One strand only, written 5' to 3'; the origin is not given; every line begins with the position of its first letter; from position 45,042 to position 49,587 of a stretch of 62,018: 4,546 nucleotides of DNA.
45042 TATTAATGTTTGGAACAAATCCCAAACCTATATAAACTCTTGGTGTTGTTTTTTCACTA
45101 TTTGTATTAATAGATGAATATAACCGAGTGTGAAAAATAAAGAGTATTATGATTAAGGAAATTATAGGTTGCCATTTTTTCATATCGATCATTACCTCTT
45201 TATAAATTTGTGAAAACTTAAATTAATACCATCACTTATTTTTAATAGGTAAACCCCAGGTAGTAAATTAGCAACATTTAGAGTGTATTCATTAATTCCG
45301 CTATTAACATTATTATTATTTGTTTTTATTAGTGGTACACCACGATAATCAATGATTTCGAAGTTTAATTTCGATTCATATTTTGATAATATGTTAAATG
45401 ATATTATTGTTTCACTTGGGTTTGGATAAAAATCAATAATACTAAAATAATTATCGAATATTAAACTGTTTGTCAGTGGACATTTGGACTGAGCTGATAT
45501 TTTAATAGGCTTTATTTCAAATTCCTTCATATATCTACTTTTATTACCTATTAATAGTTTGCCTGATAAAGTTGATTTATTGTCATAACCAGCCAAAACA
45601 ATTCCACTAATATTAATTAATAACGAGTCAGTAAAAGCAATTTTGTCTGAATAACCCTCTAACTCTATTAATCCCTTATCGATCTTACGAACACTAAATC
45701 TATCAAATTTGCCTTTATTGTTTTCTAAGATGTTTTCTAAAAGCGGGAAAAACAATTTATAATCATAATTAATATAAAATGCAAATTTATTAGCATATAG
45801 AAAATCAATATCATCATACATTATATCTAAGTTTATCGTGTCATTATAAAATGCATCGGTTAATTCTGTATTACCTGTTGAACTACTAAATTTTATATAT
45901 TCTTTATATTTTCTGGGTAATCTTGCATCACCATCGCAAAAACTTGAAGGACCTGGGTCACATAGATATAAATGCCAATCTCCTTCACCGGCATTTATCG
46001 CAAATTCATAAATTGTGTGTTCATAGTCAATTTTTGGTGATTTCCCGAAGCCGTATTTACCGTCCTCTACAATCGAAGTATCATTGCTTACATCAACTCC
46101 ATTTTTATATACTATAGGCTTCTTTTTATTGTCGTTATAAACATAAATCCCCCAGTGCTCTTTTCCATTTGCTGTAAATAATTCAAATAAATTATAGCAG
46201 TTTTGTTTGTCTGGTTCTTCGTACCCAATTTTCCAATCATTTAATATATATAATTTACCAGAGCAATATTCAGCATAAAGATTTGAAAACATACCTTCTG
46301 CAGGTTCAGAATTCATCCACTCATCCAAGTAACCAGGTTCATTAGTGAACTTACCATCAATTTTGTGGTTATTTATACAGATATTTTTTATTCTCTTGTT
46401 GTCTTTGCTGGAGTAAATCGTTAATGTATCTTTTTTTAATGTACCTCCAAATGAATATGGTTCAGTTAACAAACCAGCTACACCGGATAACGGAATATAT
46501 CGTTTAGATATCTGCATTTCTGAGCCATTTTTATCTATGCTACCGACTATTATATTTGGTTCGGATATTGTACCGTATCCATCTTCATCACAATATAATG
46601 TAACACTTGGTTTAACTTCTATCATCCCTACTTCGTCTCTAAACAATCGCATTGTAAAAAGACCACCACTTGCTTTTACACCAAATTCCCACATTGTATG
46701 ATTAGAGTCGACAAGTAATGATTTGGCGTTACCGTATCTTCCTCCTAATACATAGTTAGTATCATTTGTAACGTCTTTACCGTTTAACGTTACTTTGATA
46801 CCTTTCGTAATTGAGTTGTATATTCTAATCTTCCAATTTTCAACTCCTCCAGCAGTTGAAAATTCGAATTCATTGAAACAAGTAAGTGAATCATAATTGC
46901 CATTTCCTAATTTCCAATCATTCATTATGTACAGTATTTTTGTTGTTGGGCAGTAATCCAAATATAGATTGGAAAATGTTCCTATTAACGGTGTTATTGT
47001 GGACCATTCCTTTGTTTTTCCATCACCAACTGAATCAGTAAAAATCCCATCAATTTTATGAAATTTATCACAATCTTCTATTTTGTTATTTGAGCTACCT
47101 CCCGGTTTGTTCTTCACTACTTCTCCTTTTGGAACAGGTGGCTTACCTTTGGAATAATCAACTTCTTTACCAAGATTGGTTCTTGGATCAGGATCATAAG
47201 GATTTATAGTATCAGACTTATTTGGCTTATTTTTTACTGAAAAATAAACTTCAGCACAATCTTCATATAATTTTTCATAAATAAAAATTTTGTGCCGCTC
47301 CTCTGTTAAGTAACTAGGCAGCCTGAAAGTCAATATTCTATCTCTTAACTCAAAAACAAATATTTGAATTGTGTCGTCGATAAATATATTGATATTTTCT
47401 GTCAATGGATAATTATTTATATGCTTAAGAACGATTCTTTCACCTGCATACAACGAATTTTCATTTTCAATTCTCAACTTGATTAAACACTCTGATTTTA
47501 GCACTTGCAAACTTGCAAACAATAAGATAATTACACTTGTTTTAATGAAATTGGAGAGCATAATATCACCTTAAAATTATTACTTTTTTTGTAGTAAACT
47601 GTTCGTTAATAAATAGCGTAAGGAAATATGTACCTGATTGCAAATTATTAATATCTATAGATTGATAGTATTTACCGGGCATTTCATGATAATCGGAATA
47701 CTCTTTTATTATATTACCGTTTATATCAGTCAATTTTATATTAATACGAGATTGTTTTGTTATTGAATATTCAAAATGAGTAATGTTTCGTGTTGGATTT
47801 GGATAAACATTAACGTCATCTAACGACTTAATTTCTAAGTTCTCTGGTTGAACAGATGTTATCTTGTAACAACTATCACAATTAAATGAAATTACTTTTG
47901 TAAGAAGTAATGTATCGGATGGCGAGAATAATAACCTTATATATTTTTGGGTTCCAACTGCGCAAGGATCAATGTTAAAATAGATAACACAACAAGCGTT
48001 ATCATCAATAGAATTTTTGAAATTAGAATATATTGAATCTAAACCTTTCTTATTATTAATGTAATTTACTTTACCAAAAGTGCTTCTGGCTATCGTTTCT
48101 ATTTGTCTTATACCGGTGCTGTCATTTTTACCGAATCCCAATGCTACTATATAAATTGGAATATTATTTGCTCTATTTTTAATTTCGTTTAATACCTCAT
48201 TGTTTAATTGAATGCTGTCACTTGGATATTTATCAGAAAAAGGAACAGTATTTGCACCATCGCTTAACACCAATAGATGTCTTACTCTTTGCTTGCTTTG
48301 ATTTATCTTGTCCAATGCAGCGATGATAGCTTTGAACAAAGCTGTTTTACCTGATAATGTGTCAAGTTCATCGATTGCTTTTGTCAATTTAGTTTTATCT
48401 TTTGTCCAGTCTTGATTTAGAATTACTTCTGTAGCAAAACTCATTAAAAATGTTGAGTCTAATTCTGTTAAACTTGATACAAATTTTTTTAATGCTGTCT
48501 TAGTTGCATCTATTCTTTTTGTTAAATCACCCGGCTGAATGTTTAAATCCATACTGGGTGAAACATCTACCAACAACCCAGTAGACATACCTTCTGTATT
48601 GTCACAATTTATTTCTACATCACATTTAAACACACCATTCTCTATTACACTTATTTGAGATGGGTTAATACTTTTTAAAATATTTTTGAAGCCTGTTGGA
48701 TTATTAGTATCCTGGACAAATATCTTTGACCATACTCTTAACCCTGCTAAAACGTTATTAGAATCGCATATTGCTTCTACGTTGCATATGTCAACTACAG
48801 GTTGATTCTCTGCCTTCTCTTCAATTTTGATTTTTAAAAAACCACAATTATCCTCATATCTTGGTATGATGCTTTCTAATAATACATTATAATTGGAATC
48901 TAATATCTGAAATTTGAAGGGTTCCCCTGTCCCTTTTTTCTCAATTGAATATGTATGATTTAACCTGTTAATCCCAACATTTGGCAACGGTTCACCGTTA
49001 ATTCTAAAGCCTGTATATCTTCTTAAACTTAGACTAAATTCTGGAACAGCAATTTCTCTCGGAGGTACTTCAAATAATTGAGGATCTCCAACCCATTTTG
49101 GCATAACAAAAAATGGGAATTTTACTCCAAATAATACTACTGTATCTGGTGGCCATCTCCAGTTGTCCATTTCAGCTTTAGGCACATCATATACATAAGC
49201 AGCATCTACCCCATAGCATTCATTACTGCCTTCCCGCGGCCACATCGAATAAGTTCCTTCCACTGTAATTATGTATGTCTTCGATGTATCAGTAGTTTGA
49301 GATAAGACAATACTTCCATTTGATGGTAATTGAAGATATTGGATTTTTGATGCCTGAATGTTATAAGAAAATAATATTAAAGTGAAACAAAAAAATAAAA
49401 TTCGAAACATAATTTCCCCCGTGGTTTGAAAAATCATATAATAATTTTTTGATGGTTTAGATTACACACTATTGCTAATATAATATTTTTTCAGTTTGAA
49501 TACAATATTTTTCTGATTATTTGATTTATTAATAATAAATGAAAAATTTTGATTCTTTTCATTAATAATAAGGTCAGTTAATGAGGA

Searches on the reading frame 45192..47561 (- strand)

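Call 72: search_protein_families(library=pfam, proteins=[window:45192-47561:-], max_evalue=0.00001)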
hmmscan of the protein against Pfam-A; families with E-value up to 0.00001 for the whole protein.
window:45192-47561:- (789 aa): 1 family
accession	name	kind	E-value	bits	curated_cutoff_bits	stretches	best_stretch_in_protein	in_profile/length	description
PF18962.6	Por_Secre_tail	-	5.4e-09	36.7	27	1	712-787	2-74/75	Secretion system C-terminal sorting domain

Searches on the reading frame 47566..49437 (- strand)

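Call 72: search_protein_families(library=pfam, proteins=[window:47566-49437:-], max_evalue=0.00001)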
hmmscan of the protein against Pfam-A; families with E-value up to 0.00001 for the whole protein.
window:47566-49437:- (623 aa): 2 families
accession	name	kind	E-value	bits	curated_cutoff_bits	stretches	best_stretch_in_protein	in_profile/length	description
PF13519.12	VWA_2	-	3.3e-12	47.4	27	1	288-394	3-106/107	von Willebrand factor type A domain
PF18962.6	Por_Secre_tail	-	1.1e-11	45.3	27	1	544-621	1-75/75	Secretion system C-terminal sorting domain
